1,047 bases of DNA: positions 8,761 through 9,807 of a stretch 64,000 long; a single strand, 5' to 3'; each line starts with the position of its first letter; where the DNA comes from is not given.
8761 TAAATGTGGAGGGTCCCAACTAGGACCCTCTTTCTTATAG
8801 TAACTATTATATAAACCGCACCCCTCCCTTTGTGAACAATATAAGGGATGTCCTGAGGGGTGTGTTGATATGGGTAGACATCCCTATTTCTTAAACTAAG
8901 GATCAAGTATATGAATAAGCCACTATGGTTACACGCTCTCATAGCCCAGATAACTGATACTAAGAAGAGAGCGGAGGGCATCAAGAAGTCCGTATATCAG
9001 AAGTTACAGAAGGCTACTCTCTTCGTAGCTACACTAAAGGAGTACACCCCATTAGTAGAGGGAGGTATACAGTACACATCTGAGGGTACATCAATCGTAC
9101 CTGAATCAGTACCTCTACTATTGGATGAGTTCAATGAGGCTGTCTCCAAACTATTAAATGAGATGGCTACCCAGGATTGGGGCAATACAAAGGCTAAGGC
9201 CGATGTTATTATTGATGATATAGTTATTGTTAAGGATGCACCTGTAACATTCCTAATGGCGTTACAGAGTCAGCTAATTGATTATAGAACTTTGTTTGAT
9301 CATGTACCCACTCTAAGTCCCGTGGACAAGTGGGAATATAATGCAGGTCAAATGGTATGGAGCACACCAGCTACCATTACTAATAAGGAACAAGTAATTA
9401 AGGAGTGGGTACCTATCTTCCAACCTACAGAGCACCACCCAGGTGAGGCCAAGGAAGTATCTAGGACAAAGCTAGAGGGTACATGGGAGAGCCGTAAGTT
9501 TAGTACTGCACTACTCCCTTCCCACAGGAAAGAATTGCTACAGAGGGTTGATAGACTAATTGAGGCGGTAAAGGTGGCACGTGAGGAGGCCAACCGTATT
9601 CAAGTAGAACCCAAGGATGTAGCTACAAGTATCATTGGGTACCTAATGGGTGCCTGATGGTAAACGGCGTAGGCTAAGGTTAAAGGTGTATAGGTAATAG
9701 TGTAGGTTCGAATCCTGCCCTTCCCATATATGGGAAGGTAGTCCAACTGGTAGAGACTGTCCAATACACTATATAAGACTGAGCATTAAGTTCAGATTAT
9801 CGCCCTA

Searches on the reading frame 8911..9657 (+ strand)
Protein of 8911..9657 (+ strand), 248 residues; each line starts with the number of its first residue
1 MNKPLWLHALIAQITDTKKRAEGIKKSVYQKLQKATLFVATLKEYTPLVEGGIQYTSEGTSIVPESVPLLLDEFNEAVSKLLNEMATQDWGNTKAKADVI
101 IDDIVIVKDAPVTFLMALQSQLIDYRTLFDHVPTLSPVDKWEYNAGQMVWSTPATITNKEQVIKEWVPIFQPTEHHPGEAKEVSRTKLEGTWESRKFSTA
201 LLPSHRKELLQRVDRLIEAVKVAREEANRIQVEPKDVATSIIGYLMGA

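Call 14: search_protein_families(library=pfam, proteins=[window:8911-9657:+], max_evalue=0.01)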
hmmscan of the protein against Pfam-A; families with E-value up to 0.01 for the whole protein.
window:8911-9657:+ (248 aa): 1 family
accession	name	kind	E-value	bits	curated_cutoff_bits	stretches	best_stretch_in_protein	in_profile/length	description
PF25283.1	DUF7873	-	1.2e-59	202.5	27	1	7-246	4-242/244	Family of unknown function (DUF7873)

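Call 17: search_dna_similar(query=window:8911-9657:+, collection=phages, mode=protein, max_rows=15)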
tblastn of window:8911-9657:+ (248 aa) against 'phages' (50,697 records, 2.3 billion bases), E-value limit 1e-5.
Records with a match: 73; places in all: 73; records where one place covers at least 80% of the query: 48.
Best place of each record, by identity: <60% 73.
By first word of the organism name: Vibrio 29; Gordonia 12; Rhizobium 10; Klebsiella 7; Serratia 6; Arthrobacter 3; Pseudanabaena 2; Ralstonia 2; Rhodococcus 1; Microcoleus 1.
By host as written in the record: - 33; Gordonia terrae 3612 12; Klebsiella pneumoniae 9; Arthrobacter globiformis NRRL B-2979 SEA 2; Rhizobium sp. N941 2; Rhizobium phaseoli INC1-2 2; Klebsiella pneumoniae K6592 2; Rhodococcus erythropolis NRRL B-1574 1; and 10 more.
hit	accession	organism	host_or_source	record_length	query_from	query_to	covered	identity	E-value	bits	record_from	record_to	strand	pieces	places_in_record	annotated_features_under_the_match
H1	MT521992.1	Rhodococcus phage NiceHouse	Rhodococcus erythropolis NRRL B-1574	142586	7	247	97%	34.6%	3e-24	106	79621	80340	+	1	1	119: hypothetical protein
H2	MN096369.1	Gordonia phage Phendrix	Gordonia terrae 3612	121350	7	247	97%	33.2%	5e-26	111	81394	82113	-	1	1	144: hypothetical protein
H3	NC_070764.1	Gordonia phage Phendrix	Gordonia terrae 3612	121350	7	247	97%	33.2%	5e-26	111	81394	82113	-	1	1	144: hypothetical protein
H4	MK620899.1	Gordonia phage GodonK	Gordonia terrae 3612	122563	7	247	97%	33.2%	5e-26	111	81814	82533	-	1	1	152: hypothetical protein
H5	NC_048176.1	Gordonia phage GodonK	Gordonia terrae 3612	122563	7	247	97%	33.2%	5e-26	111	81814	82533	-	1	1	152: hypothetical protein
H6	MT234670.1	Pseudanabaena phage PA-SR01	Pseudanabaena sp. KCZY-C8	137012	5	245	97%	32.6%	3e-28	118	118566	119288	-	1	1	hypothetical protein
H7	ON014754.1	Pseudanabaena phage Pam2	Pseudanabaena sp.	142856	5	245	97%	32.2%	1e-26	113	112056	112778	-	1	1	hypothetical protein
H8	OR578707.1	Microcoleus phage My-WqHQDG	river water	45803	7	246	97%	29.2%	2e-21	99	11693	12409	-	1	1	hypothetical protein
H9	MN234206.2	Arthrobacter phage Racecar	Arthrobacter globiformis NRRL B-2979 SEA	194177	28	247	89%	31.8%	4e-21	97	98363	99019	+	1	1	145: hypothetical protein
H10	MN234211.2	Arthrobacter phage Mimi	Arthrobacter globiformis NRRL B-2979 SEA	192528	28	247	89%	31.4%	2e-20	96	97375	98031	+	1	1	144: hypothetical protein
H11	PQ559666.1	Arthrobacter phage Talia1610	Arthrobacter globiformis B-2979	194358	28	247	89%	31.4%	2e-20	96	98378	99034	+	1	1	146: hypothetical protein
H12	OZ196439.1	Vibrio phage K479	Seawater and oysters mix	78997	7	245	96%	28.0%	1e-10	67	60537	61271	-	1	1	hypothetical protein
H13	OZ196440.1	Vibrio phage K481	Seawater and oysters mix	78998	7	245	96%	28.0%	1e-10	67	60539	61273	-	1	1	hypothetical protein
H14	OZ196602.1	Vibrio phage K480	Seawater and oysters mix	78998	7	245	96%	28.0%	1e-10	67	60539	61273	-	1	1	hypothetical protein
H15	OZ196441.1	Vibrio phage K477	Seawater and oysters mix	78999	7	245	96%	28.0%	1e-10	67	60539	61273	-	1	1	hypothetical protein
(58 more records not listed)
